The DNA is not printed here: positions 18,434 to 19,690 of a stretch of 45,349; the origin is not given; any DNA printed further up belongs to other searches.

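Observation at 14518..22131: ftsE-ftsX-[PAS kinase]-[REC-GGDEF regulator]-M23 peptidase-ctp-ctp: a two-component pair translationally chained inside the FtsEX-hydrolase module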

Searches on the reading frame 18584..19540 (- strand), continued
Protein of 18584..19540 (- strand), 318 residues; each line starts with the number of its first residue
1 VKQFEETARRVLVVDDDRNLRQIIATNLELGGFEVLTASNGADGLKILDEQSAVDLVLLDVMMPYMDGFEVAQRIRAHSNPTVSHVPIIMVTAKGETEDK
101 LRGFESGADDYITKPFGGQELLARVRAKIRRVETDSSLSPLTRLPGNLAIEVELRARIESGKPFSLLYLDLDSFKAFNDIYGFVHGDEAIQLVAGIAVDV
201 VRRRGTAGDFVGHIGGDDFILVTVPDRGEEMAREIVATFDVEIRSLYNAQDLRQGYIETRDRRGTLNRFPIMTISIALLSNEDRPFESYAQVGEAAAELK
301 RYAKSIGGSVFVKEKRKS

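Call 55: find_homologous_proteins(query=P0126, max_evalue=1e-30)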
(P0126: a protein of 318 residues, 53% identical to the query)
Query P0126 (318 aa): 5682 proteins with E <= 1e-30 among 8000 candidates; the best 120 are listed.
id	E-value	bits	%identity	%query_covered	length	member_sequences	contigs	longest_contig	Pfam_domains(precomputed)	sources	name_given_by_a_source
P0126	1.1e-202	690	100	100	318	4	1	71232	PF00990.27,PF00072.31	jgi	jgi:PleD family two-component response regulator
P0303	4.6e-183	625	90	100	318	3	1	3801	PF00990.27,PF00072.31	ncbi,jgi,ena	jgi:PleD family two-component response regulator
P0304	2.4e-181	620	90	100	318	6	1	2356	PF00990.27,PF00072.31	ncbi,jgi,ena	jgi:diguanylate cyclase (GGDEF)-like protein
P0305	5.2e-181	619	90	100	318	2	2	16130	PF00990.27,PF00072.31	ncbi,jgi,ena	jgi:PleD family two-component response regulator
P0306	1.1e-179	614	88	100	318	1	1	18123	PF00990.27,PF00072.31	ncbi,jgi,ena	jgi:PleD family two-component response regulator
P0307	7.8e-179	612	88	100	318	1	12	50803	PF00990.27,PF00072.31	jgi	jgi:PleD family two-component response regulator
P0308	1.3e-178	611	88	100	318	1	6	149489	PF00990.27,PF00072.31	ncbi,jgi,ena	jgi:PleD family two-component response regulator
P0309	5.1e-178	609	87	100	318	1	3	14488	PF00990.27,PF00072.31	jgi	-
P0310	5.6e-178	609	87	100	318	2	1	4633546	PF00990.27,PF00072.31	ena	-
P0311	5.3e-177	606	87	100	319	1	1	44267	PF00990.27,PF00072.31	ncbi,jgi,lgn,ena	jgi:diguanylate cyclase (GGDEF)-like protein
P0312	1.3e-172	591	87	97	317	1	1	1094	PF00990.27,PF00072.31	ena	-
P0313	6.2e-172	589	84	100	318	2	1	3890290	PF00990.27,PF00072.31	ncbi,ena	-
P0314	2.2e-171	587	83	100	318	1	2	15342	PF00990.27,PF00072.31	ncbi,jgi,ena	jgi:PleD family two-component response regulator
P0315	2.4e-171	587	84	100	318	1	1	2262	PF00990.27,PF00072.31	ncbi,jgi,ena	jgi:PleD family two-component response regulator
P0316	1.6e-170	584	84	98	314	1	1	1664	PF00990.27,PF00072.31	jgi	jgi:PleD family two-component response regulator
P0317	1.7e-170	584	84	100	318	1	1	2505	PF00990.27,PF00072.31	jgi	jgi:PleD family two-component response regulator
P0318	7.4e-170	582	84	100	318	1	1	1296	PF00990.27,PF00072.31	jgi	-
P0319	2.6e-169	580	83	100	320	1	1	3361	PF00990.27,PF00072.31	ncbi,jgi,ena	jgi:diguanylate cyclase (GGDEF)-like protein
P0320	4.0e-169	580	83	100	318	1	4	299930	PF00990.27,PF00072.31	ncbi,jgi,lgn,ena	jgi:PleD family two-component response regulator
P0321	1.7e-168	578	87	96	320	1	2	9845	PF00990.27,PF00072.31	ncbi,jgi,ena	jgi:diguanylate cyclase (GGDEF)-like protein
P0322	1.6e-167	574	90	92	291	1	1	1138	PF00990.27,PF00072.31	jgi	jgi:PleD family two-component response regulator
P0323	5.3e-167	573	84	100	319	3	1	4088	PF00990.27,PF00072.31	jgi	jgi:diguanylate cyclase (GGDEF)-like protein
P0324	6.6e-167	572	82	100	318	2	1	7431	PF00990.27,PF00072.31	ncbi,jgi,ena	jgi:PleD family two-component response regulator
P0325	2.8e-166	570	83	99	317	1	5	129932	PF00990.27,PF00072.31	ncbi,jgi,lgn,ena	jgi:PleD family two-component response regulator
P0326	3.0e-166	570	82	100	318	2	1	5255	PF00990.27,PF00072.31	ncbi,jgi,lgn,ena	jgi:PleD family two-component response regulator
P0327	5.0e-166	570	81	100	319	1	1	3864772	PF00990.27,PF00072.31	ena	-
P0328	2.1e-157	541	79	98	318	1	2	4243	PF00990.27,PF00072.31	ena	-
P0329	5.9e-157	540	79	96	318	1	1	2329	PF00990.27,PF00072.31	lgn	-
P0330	1.2e-156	539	78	98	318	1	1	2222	PF00990.27,PF00072.31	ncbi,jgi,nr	ncbi:MAG TPA: response regulator [Candidatus Baltobacteraceae bacterium]|nr:response regulator [Cand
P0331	1.4e-156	538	77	98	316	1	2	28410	PF00990.27,PF00072.31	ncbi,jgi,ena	jgi:diguanylate cyclase (GGDEF)-like protein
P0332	1.9e-156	538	79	97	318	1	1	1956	PF00990.27,PF00072.31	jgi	jgi:PleD family two-component response regulator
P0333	4.1e-156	537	77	98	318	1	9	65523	PF00990.27,PF00072.31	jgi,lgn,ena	jgi:diguanylate cyclase (GGDEF)-like protein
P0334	4.9e-156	537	76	98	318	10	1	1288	PF00990.27,PF00072.31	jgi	jgi:diguanylate cyclase (GGDEF)-like protein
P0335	5.5e-156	537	77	98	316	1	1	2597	PF00990.27,PF00072.31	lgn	-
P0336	1.0e-155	536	77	98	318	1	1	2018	PF00990.27,PF00072.31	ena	-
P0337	1.0e-155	536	81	96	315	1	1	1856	PF00990.27,PF00072.31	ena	-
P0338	1.1e-155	536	77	98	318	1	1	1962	PF00990.27,PF00072.31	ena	-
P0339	1.7e-155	535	77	98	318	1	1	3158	PF00990.27,PF00072.31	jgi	jgi:diguanylate cyclase (GGDEF)-like protein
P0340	3.4e-155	534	77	100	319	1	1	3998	PF00990.27,PF00072.31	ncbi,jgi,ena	jgi:PleD family two-component response regulator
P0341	9.4e-155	533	77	99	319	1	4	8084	PF00990.27,PF00072.31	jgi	jgi:PleD family two-component response regulator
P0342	9.6e-155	532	78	96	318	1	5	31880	PF00990.27,PF00072.31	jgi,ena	jgi:PleD family two-component response regulator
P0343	1.7e-154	532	76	98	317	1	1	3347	PF00990.27,PF00072.31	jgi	jgi:PleD family two-component response regulator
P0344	2.1e-154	531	76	99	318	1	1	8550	PF00990.27,PF00072.31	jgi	jgi:PleD family two-component response regulator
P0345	2.2e-154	531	76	98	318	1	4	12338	PF00990.27,PF00072.31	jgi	jgi:diguanylate cyclase (GGDEF)-like protein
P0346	2.4e-154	531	76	98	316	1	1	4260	PF00990.27,PF00072.31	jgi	jgi:diguanylate cyclase (GGDEF)-like protein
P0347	2.7e-154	531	76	98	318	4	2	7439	PF00990.27,PF00072.31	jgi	jgi:diguanylate cyclase (GGDEF)-like protein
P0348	3.2e-154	531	78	97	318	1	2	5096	PF00990.27,PF00072.31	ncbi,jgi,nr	ncbi:MAG TPA: response regulator [Candidatus Lustribacter sp.]|jgi:PleD family two-component respons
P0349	3.4e-154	531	77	97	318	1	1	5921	PF00990.27,PF00072.31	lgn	-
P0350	3.6e-154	531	77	97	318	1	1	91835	PF00990.27,PF00072.31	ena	-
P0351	3.7e-154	531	77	97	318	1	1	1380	PF00990.27,PF00072.31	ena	-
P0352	3.7e-154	531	76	99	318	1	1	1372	PF00990.27,PF00072.31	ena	-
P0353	5.2e-154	530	78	96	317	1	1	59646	PF00990.27,PF00072.31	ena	-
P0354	5.5e-154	530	78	97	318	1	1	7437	PF00990.27,PF00072.31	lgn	-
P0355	7.1e-154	530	76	100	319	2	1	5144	PF00990.27,PF00072.31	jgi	jgi:PleD family two-component response regulator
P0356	8.1e-154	529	77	97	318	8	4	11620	PF00990.27,PF00072.31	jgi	jgi:diguanylate cyclase (GGDEF)-like protein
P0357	9.9e-154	529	75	100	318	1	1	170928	PF00990.27,PF00072.31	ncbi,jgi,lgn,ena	jgi:PleD family two-component response regulator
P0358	1.0e-153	529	76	99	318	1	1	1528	PF00990.27,PF00072.31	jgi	jgi:PleD family two-component response regulator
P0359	1.1e-153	529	77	98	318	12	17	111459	PF00990.27,PF00072.31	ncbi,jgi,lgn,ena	jgi:diguanylate cyclase (GGDEF)-like protein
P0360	1.6e-153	528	78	97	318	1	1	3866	PF00990.27,PF00072.31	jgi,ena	-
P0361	1.8e-153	528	77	96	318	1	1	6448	PF00990.27,PF00072.31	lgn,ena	-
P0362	2.1e-153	528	77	98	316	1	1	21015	PF00990.27,PF00072.31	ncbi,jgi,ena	jgi:diguanylate cyclase (GGDEF)-like protein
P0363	2.5e-153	528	76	100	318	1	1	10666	PF00990.27,PF00072.31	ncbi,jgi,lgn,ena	ncbi:MAG TPA: response regulator [Candidatus Lustribacter sp.]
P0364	4.9e-153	527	76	98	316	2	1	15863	PF00990.27,PF00072.31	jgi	jgi:PleD family two-component response regulator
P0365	5.5e-153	527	77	98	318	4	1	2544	PF00990.27,PF00072.31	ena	-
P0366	7.0e-153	526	76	97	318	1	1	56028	PF00990.27,PF00072.31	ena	-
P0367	8.4e-153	526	77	97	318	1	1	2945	PF00990.27,PF00072.31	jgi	jgi:PleD family two-component response regulator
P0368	8.7e-153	526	77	98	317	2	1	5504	PF00990.27,PF00072.31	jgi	jgi:PleD family two-component response regulator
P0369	1.1e-152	526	76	98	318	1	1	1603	PF00990.27,PF00072.31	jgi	jgi:PleD family two-component response regulator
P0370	1.3e-152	525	76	98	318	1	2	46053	PF00990.27,PF00072.31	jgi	jgi:PleD family two-component response regulator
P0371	1.8e-152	525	77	97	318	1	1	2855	PF00990.27,PF00072.31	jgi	jgi:PleD family two-component response regulator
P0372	1.8e-152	525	74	100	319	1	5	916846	PF00990.27,PF00072.31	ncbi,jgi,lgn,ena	jgi:PleD family two-component response regulator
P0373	2.1e-152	525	74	100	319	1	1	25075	PF00990.27,PF00072.31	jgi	jgi:PleD family two-component response regulator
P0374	2.4e-152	525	76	98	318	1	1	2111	PF00990.27,PF00072.31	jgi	jgi:PleD family two-component response regulator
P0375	3.0e-152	524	77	98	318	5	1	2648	PF00990.27,PF00072.31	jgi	jgi:PleD family two-component response regulator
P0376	3.4e-152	524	78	95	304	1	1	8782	PF00990.27,PF00072.31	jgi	jgi:PleD family two-component response regulator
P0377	3.4e-152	524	75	100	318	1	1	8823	PF00990.27,PF00072.31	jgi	jgi:PleD family two-component response regulator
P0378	3.9e-152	524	75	97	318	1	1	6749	PF00990.27,PF00072.31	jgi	jgi:PleD family two-component response regulator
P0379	5.2e-152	524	77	96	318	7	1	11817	PF00990.27,PF00072.31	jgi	jgi:PleD family two-component response regulator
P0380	5.6e-152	523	76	97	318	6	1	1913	PF00990.27,PF00072.31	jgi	jgi:PleD family two-component response regulator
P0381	6.1e-152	523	77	97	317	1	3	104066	PF00990.27,PF00072.31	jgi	-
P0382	7.6e-152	523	77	97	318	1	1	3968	PF00990.27,PF00072.31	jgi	jgi:PleD family two-component response regulator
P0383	1.1e-151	522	77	97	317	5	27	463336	PF00990.27,PF00072.31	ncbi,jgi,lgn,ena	jgi:PleD family two-component response regulator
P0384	1.3e-151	522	76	98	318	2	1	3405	PF00990.27,PF00072.31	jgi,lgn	jgi:PleD family two-component response regulator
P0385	1.4e-151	522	76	99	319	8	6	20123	PF00990.27,PF00072.31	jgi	jgi:PleD family two-component response regulator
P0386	2.3e-151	521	75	99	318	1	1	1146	PF00990.27,PF00072.31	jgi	jgi:diguanylate cyclase (GGDEF)-like protein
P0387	3.9e-151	521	75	100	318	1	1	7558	PF00990.27,PF00072.31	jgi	jgi:PleD family two-component response regulator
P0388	7.6e-151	520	76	98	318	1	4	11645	PF00990.27,PF00072.31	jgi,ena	jgi:PleD family two-component response regulator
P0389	9.2e-151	519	76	98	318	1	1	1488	PF00990.27,PF00072.31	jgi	jgi:PleD family two-component response regulator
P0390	9.3e-151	519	78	95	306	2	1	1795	PF00990.27,PF00072.31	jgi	jgi:diguanylate cyclase (GGDEF)-like protein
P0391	9.4e-151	519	76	97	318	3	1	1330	PF00990.27,PF00072.31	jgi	jgi:PleD family two-component response regulator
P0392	1.0e-150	519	75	100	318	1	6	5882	PF00990.27,PF00072.31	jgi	jgi:PleD family two-component response regulator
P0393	1.4e-150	519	76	97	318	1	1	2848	PF00990.27,PF00072.31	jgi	jgi:PleD family two-component response regulator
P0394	1.4e-150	519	73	100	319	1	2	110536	PF00990.27,PF00072.31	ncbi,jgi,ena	jgi:PleD family two-component response regulator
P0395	1.4e-150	519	77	96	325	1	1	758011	PF00990.27,PF00072.31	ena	-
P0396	2.0e-150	518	76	97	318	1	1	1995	PF00990.27,PF00072.31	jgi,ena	-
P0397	2.5e-150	518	75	99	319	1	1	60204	PF00990.27,PF00072.31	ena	-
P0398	2.5e-150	518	73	100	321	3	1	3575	PF00990.27,PF00072.31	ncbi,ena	-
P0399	2.7e-150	518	75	98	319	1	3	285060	PF00990.27,PF00072.31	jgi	jgi:PleD family two-component response regulator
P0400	3.4e-150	518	76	97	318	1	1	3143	PF00990.27,PF00072.31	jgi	jgi:PleD family two-component response regulator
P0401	5.1e-150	517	76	97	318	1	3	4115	PF00990.27,PF00072.31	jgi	jgi:PleD family two-component response regulator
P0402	8.8e-150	516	76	98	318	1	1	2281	PF00990.27,PF00072.31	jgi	jgi:PleD family two-component response regulator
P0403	9.9e-150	516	73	98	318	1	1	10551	PF00990.27,PF00072.31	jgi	jgi:PleD family two-component response regulator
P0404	1.9e-149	515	75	96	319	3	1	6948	PF00990.27,PF00072.31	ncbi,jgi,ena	jgi:diguanylate cyclase (GGDEF)-like protein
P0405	2.0e-149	515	73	100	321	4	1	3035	PF00990.27,PF00072.31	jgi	jgi:PleD family two-component response regulator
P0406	2.1e-149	515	76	98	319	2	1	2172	PF00990.27,PF00072.31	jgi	jgi:PleD family two-component response regulator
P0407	2.9e-148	511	77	94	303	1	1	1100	PF00990.27,PF00072.31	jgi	jgi:diguanylate cyclase (GGDEF)-like protein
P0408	4.3e-148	511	74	98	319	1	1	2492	PF00990.27,PF00072.31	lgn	-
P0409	1.4e-147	509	72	100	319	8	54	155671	PF00990.27,PF00072.31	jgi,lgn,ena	jgi:PleD family two-component response regulator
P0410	1.7e-147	509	73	98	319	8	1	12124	PF00990.27,PF00072.31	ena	-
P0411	2.8e-147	508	73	98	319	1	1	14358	PF00990.27,PF00072.31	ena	-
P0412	5.0e-147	507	73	98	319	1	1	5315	PF00990.27,PF00072.31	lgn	-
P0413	2.6e-146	505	72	97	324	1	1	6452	PF00990.27,PF00072.31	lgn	-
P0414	2.4e-145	502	74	98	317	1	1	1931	PF00990.27,PF00072.31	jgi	jgi:PleD family two-component response regulator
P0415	3.0e-145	501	73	100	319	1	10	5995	PF00990.27,PF00072.31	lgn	-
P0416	1.9e-143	495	74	97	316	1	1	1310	PF00990.27,PF00072.31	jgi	jgi:PleD family two-component response regulator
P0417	5.3e-143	494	74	97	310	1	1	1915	PF00990.27,PF00072.31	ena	-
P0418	1.4e-140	486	71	96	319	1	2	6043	PF00990.27,PF00072.31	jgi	jgi:PleD family two-component response regulator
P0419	1.6e-140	486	72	98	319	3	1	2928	PF00990.27,PF00072.31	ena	-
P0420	1.0e-139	483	73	96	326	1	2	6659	PF00990.27,PF00072.31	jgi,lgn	jgi:PleD family two-component response regulator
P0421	7.9e-137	474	72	96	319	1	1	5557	PF00990.27,PF00072.31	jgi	jgi:diguanylate cyclase (GGDEF)-like protein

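Call 56: find_encoding_contigs(protein=P0313, flank=8000, max_places=1)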
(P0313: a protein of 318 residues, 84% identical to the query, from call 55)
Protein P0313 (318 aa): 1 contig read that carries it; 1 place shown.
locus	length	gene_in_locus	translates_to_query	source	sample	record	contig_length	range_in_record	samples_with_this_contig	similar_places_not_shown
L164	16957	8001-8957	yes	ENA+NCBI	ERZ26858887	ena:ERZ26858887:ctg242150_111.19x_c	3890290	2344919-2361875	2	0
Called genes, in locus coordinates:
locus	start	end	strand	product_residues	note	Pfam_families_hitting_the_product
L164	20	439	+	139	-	-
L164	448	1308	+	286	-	PF01738:DLH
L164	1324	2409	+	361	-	PF00149:Metallophos, PF12850:Metallophos_2 (weak)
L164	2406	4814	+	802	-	PF02463:SMC_N (faint), PF13175:AAA_15 (weak), PF13476:AAA_23, PF13514:AAA_27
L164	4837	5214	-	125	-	PF00989:PAS (weak), PF08448:PAS_4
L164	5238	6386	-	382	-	PF02771:Acyl-CoA_dh_N, PF02770:Acyl-CoA_dh_M, PF00441:Acyl-CoA_dh_1, PF08028:Acyl-CoA_dh_2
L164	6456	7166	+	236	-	PF00005:ABC_tran, PF02463:SMC_N (weak), PF13304:AAA_21 (weak)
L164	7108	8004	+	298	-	PF18075:FtsX_ECD, PF02687:FtsX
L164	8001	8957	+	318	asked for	PF00072:Response_reg, PF00990:GGDEF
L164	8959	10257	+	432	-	PF24568:CC_PcsB, PF01551:Peptidase_M23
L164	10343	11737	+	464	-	PF22694:CtpB_N-like (faint), PF00595:PDZ, PF13180:PDZ_2 (weak), PF17820:PDZ_6, PF03572:Peptidase_S41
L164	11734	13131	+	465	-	PF00595:PDZ (faint), PF13180:PDZ_2 (weak), PF17820:PDZ_6 (weak), PF03572:Peptidase_S41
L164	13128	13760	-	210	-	PF00702:Hydrolase (weak), PF12710:HAD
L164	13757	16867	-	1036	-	PF10150:RNase_E_G, PF20833:RNase_E_G_Thio (faint)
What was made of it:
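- The regulator-only form occurs in a closed 3.89-Mb genome with identical flanks (call 56).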

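Call 64: find_encoding_contigs(protein=P0118, flank=6000, max_places=2)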
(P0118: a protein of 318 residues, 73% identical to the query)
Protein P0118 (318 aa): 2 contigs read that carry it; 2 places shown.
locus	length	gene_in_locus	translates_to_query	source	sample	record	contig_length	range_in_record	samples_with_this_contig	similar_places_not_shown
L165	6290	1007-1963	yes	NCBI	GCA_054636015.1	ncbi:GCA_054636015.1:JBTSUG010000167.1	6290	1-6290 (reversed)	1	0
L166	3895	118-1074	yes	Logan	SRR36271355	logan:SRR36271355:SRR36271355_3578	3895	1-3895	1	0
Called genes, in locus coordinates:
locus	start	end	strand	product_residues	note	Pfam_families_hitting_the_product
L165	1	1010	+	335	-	PF00512:HisKA, PF02518:HATPase_c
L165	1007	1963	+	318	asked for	PF00072:Response_reg, PF00990:GGDEF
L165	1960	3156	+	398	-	PF24568:CC_PcsB, PF01551:Peptidase_M23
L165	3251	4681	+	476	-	PF00595:PDZ (faint), PF17820:PDZ_6, PF03572:Peptidase_S41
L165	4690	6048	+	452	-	PF00595:PDZ, PF13180:PDZ_2, PF17820:PDZ_6, PF03572:Peptidase_S41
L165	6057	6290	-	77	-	?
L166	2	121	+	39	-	?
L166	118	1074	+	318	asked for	PF00072:Response_reg, PF00990:GGDEF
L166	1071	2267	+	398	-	PF24568:CC_PcsB, PF01551:Peptidase_M23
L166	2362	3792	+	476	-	PF00595:PDZ (faint), PF17820:PDZ_6, PF03572:Peptidase_S41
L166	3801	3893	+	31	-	?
